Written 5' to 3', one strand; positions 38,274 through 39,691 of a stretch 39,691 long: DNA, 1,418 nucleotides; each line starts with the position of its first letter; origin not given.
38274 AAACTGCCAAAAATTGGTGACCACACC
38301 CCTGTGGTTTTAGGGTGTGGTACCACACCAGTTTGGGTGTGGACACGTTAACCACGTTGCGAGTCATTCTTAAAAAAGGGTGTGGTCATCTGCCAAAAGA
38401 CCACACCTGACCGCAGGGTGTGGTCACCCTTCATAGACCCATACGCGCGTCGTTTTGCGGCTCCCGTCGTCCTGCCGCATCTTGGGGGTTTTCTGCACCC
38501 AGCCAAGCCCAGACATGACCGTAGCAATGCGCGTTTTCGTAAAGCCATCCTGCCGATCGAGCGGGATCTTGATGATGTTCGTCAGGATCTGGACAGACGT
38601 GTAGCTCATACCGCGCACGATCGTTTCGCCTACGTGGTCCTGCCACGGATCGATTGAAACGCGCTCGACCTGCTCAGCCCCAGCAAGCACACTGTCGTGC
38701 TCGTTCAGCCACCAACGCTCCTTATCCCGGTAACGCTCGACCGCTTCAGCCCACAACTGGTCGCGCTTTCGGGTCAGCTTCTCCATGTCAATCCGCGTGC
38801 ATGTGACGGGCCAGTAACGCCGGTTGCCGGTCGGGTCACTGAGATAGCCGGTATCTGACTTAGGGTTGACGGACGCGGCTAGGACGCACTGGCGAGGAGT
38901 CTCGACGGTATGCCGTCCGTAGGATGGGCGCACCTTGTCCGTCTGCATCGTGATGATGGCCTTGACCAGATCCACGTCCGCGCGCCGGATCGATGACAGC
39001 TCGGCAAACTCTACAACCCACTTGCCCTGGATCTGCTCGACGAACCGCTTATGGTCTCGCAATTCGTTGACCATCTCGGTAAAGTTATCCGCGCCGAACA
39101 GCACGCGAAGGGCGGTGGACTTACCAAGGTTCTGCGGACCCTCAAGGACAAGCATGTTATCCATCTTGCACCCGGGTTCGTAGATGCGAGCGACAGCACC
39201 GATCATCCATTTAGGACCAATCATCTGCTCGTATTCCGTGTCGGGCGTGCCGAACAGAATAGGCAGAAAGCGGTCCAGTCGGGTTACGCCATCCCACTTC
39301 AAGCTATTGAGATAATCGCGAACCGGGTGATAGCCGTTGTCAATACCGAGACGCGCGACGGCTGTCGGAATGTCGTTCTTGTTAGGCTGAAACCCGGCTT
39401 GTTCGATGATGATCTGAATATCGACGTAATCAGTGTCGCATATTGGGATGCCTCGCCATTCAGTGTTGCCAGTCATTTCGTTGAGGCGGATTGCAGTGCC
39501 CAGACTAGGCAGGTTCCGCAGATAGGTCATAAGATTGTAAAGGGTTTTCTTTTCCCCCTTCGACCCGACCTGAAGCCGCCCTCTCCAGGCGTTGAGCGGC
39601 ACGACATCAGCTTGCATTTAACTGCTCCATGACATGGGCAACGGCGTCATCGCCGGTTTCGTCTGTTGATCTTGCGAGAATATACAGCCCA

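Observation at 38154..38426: Dense iteron and palindrome array with an AT-rich tract beside the replication genes: candidate origin or master operator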

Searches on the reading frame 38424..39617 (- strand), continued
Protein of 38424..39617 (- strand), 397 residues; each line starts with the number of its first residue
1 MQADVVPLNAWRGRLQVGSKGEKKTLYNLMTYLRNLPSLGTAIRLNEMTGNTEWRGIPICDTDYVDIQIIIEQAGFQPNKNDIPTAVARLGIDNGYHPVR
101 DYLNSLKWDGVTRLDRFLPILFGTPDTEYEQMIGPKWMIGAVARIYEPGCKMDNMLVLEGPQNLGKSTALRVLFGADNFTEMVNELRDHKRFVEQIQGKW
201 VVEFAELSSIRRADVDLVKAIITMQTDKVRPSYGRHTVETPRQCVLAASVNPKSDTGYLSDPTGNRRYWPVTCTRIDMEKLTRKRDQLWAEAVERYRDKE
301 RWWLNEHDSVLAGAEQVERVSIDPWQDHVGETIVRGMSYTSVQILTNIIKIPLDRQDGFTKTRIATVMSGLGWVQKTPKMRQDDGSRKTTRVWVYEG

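Call 32: find_related_loci(query=window:38424-39617:-, collection=metagenome_contigs, flank=3000)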
Query window:38424-39617:- (397 aa) in metagenome_contigs; peptide patterns used: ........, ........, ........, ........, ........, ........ (x = any residue, [..] = any of these).
56 stretches matched a pattern; 43 encode a relative of the query (tblastn E <= 1e-3); 43 distinct loci.
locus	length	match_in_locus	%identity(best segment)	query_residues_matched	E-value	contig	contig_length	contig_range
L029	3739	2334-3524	97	1-397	0e+0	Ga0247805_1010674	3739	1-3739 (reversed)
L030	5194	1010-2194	92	1-395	0e+0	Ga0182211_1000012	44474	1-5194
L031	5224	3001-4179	70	1-393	0e+0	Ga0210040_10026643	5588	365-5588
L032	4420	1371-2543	69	3-393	0e+0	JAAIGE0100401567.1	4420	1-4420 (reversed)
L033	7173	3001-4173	67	3-393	0e+0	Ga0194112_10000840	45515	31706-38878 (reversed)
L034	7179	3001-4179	70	1-393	0e+0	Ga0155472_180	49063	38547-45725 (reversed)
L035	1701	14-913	65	94-393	4e-145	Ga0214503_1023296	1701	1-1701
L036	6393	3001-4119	52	3-376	5e-130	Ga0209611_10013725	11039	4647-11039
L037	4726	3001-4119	52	3-376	3e-130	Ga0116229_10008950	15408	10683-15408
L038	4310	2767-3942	42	2-380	4e-97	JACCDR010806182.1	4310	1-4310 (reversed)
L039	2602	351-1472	38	1-373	4e-91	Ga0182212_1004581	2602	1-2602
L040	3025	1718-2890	38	9-393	8e-82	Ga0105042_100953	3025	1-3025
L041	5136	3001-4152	37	11-394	1e-77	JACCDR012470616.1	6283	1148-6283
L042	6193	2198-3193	39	47-376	2e-78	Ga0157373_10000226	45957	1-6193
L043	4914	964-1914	40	77-394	3e-72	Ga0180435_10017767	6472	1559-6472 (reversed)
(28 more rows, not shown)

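Call 47: predict_structure(alignment_id=A1)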
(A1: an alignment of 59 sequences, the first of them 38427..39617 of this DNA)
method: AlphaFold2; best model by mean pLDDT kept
length: 397 residues; sequences in the alignment: 59
mean_pLDDT: 88.3   pTM: 0.79
mean pLDDT of the five models: 88.3, 88.1, 87.7, 87.0, 84.9
residues with pLDDT >= 90: 220; 70-90: 152; 50-70: 23; < 50: 2
segments of 3 or more residues with pLDDT < 50: none
pLDDT, mean of each block of 10 residues (from residue 1): 60 87 91 91 93 93 94 90 94 95 96 95 95 95 95 90 92 95 78 90 80 74 88 82 93 74 72 95 96 97 89 85 85 90 92 89 89 87 80 85
secondary structure, 60 per line:
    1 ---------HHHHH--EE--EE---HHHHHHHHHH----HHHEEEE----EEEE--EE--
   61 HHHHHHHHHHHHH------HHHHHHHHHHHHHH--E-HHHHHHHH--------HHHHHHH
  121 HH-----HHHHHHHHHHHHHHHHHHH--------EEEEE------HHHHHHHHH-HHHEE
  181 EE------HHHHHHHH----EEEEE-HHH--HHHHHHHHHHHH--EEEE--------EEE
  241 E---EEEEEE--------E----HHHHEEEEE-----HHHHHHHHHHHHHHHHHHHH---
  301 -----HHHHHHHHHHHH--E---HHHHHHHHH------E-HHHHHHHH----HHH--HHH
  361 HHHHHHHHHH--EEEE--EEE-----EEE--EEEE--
elements in order: H10-14 H26-35 E43-46 E51-54 H61-73 H80-93 H98-105 H114-122 H128-146 E155-159 H166-174 E179-182 H189-196 E201-205 H212-223 E226-229 E238-241 E245-250 H264-267 E268-272 H278-297 H306-317 H324-332 H341-348 H358-370 E373-376 E379-381 E387-389 E392-395

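Call 51: fold_search(model_id=the predicted structure, library=pdb)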
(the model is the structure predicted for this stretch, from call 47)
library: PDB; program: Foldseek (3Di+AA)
matches with E <= 10: 1304; with E <= 0.001: 313
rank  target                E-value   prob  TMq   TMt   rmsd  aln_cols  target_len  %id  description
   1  7pds_C                1.6e-28  1.00  0.84  0.75   3.4       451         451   24  The structure of PriRep1 with dsDNA (released 2022-07-13)
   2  7pds_B                1.8e-28  1.00  0.84  0.75   3.4       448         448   23  The structure of PriRep1 with dsDNA (released 2022-07-13)
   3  7pds_D                4.8e-28  1.00  0.82  0.73   4.0       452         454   23  The structure of PriRep1 with dsDNA (released 2022-07-13)
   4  7pds_E                4.8e-28  1.00  0.83  0.73   3.8       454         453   23  The structure of PriRep1 with dsDNA (released 2022-07-13)
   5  7pds_A                1.3e-27  1.00  0.82  0.72   3.8       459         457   23  The structure of PriRep1 with dsDNA (released 2022-07-13)
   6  7pds_F                4.8e-27  1.00  0.80  0.71   4.2       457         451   23  The structure of PriRep1 with dsDNA (released 2022-07-13)
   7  6k9c_B                2.0e-09  1.00  0.46  0.45   8.8       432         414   14  The apo structure of NrS-1 C terminal region (305-718) (released 2020-04-08)
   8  6k9e_B                2.6e-09  1.00  0.47  0.46   8.2       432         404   13  The A form apo structure of NrS-1 C terminal region-CTR(305-718) (released 2020-06-17)
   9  6lrb_C                3.3e-09  1.00  0.50  0.49   9.0       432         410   13  The A form apo structure of NrS-1 C terminal region-CTR (released 2020-04-08)
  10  6k9c_A                1.0e-08  1.00  0.50  0.48   7.2       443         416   13  The apo structure of NrS-1 C terminal region (305-718) (released 2020-04-08)
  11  6lrb_B                1.2e-08  1.00  0.50  0.49   8.9       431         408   13  The A form apo structure of NrS-1 C terminal region-CTR (released 2020-04-08)
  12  6lrb_D                2.8e-08  1.00  0.48  0.47   9.1       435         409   14  The A form apo structure of NrS-1 C terminal region-CTR (released 2020-04-08)
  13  6k9e_A                2.8e-08  1.00  0.47  0.47   8.1       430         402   13  The A form apo structure of NrS-1 C terminal region-CTR(305-718) (released 2020-06-17)
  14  6lrb_A                2.9e-08  1.00  0.48  0.47   9.1       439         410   13  The A form apo structure of NrS-1 C terminal region-CTR (released 2020-04-08)
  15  6k9e_C                5.6e-08  1.00  0.47  0.46   8.3       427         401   14  The A form apo structure of NrS-1 C terminal region-CTR(305-718) (released 2020-06-17)
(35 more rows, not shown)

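Call 61: find_related_loci(query=window:38424-39617:-, collection=genome_contigs, flank=3000)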
Query window:38424-39617:- (397 aa) in genome_contigs; peptide patterns used: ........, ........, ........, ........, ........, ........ (x = any residue, [..] = any of these).
23 stretches matched a pattern; 9 encode a relative of the query (tblastn E <= 1e-3); 9 distinct loci.
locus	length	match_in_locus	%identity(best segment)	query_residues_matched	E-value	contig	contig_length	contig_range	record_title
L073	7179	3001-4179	70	1-393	0e+0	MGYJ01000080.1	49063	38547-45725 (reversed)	MAG: Gammaproteobacteria bacterium RIFCSPHIGHO2_12_FULL_63_22 rifcsphigho2_12_scaffold_606, whole genome shotgun sequenc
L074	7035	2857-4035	68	1-393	0e+0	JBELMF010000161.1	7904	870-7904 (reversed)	MAG: Sphingomonas sp. isolate REMEI172_ass_metaspades_bin.63 NODE_7316_length_7904_cov_7.992101, whole genome shotgun se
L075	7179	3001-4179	68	1-393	0e+0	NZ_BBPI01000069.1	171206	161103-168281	Sphingomonas parapaucimobilis NBRC 15100, whole genome shotgun sequence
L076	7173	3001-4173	68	3-393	0e+0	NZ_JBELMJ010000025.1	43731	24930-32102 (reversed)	MAG: Sphingomonas sp. isolate REMEI174_ass_metaspades_bin.11 NODE_522_length_43731_cov_28.219869, whole genome shotgun s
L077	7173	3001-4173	68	3-393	0e+0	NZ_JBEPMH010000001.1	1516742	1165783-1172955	Sphingomonas trueperi strain 1770 Ga0438589_01, whole genome shotgun sequence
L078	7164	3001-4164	68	6-393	0e+0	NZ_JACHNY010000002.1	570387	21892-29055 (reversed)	Sphingomonas abaci strain DSM 15867 Ga0373314_02, whole genome shotgun sequence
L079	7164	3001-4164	68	6-393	0e+0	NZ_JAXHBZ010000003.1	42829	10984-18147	Sphingomonas sp. R86520 contig_3, whole genome shotgun sequence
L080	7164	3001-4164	68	6-393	0e+0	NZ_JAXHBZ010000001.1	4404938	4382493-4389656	Sphingomonas sp. R86520 contig_1, whole genome shotgun sequence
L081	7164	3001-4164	68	6-393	0e+0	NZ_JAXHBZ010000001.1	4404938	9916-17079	Sphingomonas sp. R86520 contig_1, whole genome shotgun sequence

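Call 72: get_annotated_region(hit=H8, flank=1500)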
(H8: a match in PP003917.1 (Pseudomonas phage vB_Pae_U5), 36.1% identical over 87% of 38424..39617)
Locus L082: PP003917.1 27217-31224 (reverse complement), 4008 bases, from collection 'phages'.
description: Pseudomonas phage vB_Pae_U5, complete genome.
organism: Pseudomonas phage vB_Pae_U5 (NCBI taxid 3126749)
taxonomy: Viruses
host: Pseudomonas aeruginosa ST773 (NDM-1-producing); source: infection or colonization; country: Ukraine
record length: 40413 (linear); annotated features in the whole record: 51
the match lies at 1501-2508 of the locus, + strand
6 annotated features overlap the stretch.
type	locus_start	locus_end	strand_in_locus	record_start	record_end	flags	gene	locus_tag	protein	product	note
CDS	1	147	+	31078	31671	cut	-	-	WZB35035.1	CII-like transcriptional activator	-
CDS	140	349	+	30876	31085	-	-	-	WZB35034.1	DksA-like zinc-finger protein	-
CDS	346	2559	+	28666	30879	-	-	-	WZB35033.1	DNA primase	-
CDS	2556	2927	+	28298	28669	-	-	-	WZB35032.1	hypothetical protein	-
CDS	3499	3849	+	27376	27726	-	-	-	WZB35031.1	hypothetical protein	-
CDS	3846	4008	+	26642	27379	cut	-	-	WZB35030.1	minor tail protein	-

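Call 73: get_annotated_region(hit=H2, flank=1500)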
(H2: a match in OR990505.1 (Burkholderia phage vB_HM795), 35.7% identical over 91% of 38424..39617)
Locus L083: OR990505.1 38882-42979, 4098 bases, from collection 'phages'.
description: Burkholderia phage vB_HM795, complete genome.
organism: Burkholderia phage vB_HM795 (NCBI taxid 3108088)
taxonomy: Viruses; Duplodnaviria; Heunggongvirae; Uroviricota; Caudoviricetes
host: Burkholderia pseudomallei; source: hemoculture; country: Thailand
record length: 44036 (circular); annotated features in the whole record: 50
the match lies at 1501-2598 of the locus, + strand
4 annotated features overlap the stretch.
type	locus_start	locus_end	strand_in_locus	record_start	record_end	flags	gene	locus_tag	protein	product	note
CDS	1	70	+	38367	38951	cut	-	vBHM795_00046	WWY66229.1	hypothetical protein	-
CDS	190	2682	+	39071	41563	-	-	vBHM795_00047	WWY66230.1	putative virulence associated protein E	-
CDS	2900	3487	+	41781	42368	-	-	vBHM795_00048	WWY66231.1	hypothetical protein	-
CDS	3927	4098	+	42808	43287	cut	-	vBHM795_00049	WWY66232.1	hypothetical protein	-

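Call 74: get_annotated_region(hit=H14, flank=1500)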
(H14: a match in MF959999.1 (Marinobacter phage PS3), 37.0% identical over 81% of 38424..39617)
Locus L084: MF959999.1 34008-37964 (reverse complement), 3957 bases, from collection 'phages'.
description: Marinobacter phage PS3, complete genome.
organism: Marinobacter phage PS3 (NCBI taxid 2041341)
taxonomy: Viruses; Duplodnaviria; Heunggongvirae; Uroviricota; Caudoviricetes
host: Marinobacter; source: -; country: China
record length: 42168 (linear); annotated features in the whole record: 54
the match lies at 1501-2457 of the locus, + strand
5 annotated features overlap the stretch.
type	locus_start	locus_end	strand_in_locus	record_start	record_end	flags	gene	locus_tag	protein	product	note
CDS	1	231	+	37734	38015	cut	-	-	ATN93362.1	hypothetical protein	-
CDS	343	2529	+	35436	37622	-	-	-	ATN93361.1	DNA primase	-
CDS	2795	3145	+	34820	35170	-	-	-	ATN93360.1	hypothetical protein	-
CDS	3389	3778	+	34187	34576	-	-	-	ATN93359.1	endolysin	-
CDS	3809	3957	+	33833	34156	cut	-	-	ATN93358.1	hypothetical protein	-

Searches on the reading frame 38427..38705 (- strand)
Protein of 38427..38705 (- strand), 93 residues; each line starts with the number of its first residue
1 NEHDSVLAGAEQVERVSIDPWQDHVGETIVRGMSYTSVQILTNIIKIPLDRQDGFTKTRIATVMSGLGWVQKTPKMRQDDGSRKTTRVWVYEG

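Call 59: predict_structure(alignment_id=A2)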
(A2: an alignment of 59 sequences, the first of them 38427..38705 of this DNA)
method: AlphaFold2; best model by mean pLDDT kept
length: 93 residues; sequences in the alignment: 59
mean_pLDDT: 88.3   pTM: 0.72
mean pLDDT of the five models: 88.3, 86.6, 86.7, 86.2, 86.0
residues with pLDDT >= 90: 71; 70-90: 6; 50-70: 13; < 50: 3
segments of 3 or more residues with pLDDT < 50: none
pLDDT, mean of each block of 10 residues (from residue 1): 51 69 96 97 98 97 97 94 95 89
secondary structure, 60 per line:
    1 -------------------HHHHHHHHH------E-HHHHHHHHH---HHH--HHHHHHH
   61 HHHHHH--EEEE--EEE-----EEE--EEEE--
elements in order: H20-28 H37-45 H54-66 E69-72 E75-77 E83-85 E88-91

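Call 63: fold_search(model_id=the predicted structure, library=pdb)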
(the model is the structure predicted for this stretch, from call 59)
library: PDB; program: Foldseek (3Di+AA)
matches with E <= 10: 737; with E <= 0.001: 0
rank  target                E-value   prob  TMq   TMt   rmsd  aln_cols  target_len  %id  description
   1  5cvj_B                7.5e-02  0.84  0.38  0.14   5.3        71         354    8  Monolignol 4-O-methyltransferase 5 - coniferyl alcohol (released 2015-09-16)
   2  1kyz_C                8.5e-02  0.77  0.38  0.14   5.1        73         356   14  Crystal Structure Analysis of Caffeic acid/5-hydroxyferulic acid 3/5-O-methyltransferase Ferulic Acid Complex (released 2002-08-28)
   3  8cll_A                9.1e-02  0.92  0.37  0.14   2.9        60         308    8  Structural insights into human TFIIIC promoter recognition (released 2023-06-21)
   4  8cli_A                1.6e-01  0.85  0.48  0.11   6.6        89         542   11  TFIIIC TauB-DNA monomer (released 2023-06-21)
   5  3reo_B                1.8e-01  0.63  0.35  0.13   5.4        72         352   10  Monolignol O-methyltransferase (MOMT) (released 2012-03-14)
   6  6i70_A                2.1e-01  0.51  0.36  0.13   5.2        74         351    8  Structure of Fragaria ananassa O-methyltransferase - apo form (released 2019-11-27)
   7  9k2f_D                2.7e-01  0.14  0.16  0.09  10.3        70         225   14  Crystal Structure of CyaF/SAH in open conformational state (released 2025-10-22)
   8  5gpy_A                2.9e-01  0.87  0.49  0.30   5.2        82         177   11  Crystal structure of the human TFIIE complex (released 2016-11-02)
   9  3p9c                  2.9e-01  0.54  0.32  0.11   5.6        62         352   13  Crystal structure of perennial ryegrass LpOMT1 bound to SAH (released 2011-01-12)
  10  5cvv_A                3.0e-01  0.54  0.37  0.13   5.2        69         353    9  coniferyl alcohol bound monolignol 4-O-methyltransferase 9 (released 2015-09-16)
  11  6abt_A                3.2e-01  0.63  0.38  0.37   5.2        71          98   13  Crystal structure of transcription factor from Listeria monocytogenes (released 2019-06-05)
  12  7pds_B                4.2e-01  0.72  0.41  0.10   4.9        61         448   11  The structure of PriRep1 with dsDNA (released 2022-07-13)
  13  3reo_A                4.2e-01  0.47  0.37  0.14   5.3        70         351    8  Monolignol O-methyltransferase (MOMT) (released 2012-03-14)
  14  7nvs_W                4.5e-01  0.82  0.50  0.29   5.1        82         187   11  RNA polymerase II core pre-initiation complex with closed promoter DNA in proximal position (released 2021-05-05)
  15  6i72_A                4.5e-01  0.47  0.38  0.14   5.1        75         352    9  Structure of Fragaria ananassa O-methyltransferase in complex with S-adenosylhomocysteine and caffeic acid (released 2019-11-27)
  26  7pds_A                7.4e-01  0.63  0.42  0.10   4.9        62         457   14  The structure of PriRep1 with dsDNA (released 2022-07-13)
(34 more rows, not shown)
